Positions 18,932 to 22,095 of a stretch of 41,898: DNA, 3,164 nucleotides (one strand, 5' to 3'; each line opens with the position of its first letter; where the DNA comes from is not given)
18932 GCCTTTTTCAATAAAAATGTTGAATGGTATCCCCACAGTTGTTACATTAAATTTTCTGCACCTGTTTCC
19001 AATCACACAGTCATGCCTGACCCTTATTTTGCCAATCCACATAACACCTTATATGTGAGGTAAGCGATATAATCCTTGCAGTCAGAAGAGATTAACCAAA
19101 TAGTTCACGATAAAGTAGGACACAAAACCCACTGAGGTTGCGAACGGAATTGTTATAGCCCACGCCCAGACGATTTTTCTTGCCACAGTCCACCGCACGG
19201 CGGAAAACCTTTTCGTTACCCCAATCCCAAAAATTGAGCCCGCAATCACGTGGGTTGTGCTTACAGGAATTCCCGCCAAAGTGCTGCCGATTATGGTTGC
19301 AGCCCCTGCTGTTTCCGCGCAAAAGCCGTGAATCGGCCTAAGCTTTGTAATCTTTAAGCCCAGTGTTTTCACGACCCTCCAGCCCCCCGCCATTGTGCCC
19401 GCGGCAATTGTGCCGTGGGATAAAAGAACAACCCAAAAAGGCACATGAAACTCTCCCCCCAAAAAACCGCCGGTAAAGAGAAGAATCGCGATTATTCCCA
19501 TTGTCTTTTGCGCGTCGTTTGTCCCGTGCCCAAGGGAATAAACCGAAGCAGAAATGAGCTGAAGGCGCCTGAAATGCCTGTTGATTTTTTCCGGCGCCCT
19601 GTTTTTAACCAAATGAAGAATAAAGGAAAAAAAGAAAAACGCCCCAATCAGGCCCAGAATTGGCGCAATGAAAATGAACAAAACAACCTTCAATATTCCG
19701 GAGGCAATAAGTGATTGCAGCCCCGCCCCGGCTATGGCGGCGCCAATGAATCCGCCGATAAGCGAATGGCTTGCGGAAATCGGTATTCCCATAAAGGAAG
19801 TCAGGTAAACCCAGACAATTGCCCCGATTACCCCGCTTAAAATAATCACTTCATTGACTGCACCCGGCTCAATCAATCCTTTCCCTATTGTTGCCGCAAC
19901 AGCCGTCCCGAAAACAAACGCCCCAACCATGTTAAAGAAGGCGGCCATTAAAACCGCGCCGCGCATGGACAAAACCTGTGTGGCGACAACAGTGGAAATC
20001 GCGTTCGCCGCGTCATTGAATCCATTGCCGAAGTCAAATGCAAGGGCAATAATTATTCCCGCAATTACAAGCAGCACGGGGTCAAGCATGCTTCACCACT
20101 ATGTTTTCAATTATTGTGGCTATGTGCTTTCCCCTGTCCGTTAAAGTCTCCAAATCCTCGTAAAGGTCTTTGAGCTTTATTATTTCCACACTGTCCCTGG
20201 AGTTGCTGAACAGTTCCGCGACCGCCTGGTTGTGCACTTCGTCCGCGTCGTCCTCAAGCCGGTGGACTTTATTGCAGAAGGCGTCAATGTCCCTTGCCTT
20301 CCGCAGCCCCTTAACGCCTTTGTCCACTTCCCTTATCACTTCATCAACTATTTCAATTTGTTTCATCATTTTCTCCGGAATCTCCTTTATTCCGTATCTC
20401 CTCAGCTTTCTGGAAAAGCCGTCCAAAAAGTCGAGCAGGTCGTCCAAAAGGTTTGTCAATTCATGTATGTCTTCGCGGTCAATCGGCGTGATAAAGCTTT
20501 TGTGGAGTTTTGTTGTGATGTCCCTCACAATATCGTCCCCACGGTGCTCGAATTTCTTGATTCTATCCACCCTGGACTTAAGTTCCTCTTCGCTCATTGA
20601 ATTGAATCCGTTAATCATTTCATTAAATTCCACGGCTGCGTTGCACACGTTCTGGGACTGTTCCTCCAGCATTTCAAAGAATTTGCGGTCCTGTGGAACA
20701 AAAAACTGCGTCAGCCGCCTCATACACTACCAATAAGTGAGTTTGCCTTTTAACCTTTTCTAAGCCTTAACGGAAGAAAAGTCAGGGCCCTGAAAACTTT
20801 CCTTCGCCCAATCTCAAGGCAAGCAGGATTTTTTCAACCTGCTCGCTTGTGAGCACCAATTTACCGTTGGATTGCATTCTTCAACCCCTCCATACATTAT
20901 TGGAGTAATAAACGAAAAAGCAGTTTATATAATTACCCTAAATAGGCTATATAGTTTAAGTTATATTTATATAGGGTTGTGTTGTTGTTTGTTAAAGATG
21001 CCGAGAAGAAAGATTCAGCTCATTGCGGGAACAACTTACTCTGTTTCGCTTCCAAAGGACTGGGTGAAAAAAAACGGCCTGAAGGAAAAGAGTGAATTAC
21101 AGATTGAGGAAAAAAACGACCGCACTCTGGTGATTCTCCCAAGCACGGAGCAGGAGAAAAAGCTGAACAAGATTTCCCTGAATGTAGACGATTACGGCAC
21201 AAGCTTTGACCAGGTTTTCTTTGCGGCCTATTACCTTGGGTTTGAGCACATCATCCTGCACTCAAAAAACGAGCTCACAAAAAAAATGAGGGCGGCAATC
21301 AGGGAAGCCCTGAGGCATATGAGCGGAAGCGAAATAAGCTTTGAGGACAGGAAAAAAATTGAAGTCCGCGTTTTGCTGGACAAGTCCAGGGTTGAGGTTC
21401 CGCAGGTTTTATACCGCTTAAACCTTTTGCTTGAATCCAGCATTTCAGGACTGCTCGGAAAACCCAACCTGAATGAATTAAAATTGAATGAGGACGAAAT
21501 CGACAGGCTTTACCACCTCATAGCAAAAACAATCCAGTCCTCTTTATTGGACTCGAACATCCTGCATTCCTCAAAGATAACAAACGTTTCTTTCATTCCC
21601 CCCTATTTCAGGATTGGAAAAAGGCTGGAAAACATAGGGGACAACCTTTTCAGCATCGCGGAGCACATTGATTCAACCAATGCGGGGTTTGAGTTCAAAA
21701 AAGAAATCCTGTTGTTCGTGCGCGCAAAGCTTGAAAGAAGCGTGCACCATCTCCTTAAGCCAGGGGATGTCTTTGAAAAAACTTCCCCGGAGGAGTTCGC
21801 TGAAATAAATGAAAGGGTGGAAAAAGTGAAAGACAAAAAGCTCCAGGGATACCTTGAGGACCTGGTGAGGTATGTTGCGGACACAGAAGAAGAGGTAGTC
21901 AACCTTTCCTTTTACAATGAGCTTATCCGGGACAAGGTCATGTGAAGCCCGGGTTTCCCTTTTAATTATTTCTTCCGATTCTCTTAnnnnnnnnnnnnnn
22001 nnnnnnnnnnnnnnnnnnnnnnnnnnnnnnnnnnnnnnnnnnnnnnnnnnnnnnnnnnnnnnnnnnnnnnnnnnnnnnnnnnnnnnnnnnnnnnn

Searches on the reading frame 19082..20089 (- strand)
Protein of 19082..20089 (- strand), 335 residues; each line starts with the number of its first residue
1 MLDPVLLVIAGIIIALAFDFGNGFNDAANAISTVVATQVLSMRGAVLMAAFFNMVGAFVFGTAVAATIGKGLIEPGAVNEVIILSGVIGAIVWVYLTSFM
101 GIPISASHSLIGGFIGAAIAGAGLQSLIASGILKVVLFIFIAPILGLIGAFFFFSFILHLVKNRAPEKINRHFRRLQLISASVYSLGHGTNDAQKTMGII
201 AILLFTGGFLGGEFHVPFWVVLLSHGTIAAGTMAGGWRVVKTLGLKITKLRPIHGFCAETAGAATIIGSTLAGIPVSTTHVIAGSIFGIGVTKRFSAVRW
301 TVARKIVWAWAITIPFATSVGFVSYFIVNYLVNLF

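Call 48: search_protein_families(library=pfam, proteins=[window:19082-20089:-], max_evalue=0.001)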
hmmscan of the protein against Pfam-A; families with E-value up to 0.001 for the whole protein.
window:19082-20089:- (335 aa): 1 family
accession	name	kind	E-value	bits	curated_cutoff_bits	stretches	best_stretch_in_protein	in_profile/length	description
PF01384.25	PHO4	-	3.2e-88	296.5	33.7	1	22-320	1-349/350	Phosphate transporter family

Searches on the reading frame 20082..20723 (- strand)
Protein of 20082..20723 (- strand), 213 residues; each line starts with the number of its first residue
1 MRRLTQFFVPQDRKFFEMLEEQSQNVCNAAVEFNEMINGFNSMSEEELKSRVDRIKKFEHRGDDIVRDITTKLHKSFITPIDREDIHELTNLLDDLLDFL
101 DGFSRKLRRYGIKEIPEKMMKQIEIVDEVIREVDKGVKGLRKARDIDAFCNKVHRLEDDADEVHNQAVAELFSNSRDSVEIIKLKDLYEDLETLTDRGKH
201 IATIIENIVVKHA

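Call 48: search_protein_families(library=pfam, proteins=[window:20082-20723:-], max_evalue=0.001)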
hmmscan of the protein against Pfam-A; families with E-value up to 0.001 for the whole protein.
window:20082-20723:- (213 aa): 2 families
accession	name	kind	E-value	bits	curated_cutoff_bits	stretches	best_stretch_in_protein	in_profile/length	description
PF01865.21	PhoU_div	-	2.5e-24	86.3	24.4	1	10-210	8-213/214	Protein of unknown function DUF47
PF10211.14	Ax_dynein_light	-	0.00057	20.4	26.4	0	76-133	24-74/187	Axonemal dynein light chain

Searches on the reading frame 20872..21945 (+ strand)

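Call 48: search_protein_families(library=pfam, proteins=[window:20872-21945:+], max_evalue=0.001)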
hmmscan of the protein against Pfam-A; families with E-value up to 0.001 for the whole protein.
window:20872-21945:+ (357 aa): 2 families
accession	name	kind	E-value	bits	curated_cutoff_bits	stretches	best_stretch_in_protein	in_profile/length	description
PF04014.23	MazE_antitoxin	-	2.1e-09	37.6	24.7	1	53-91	5-43/48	Antidote-toxin recognition MazE, bacterial antitoxin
PF01895.24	PhoU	-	2.6e-06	28.1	23.5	1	200-265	27-88/89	PhoU domain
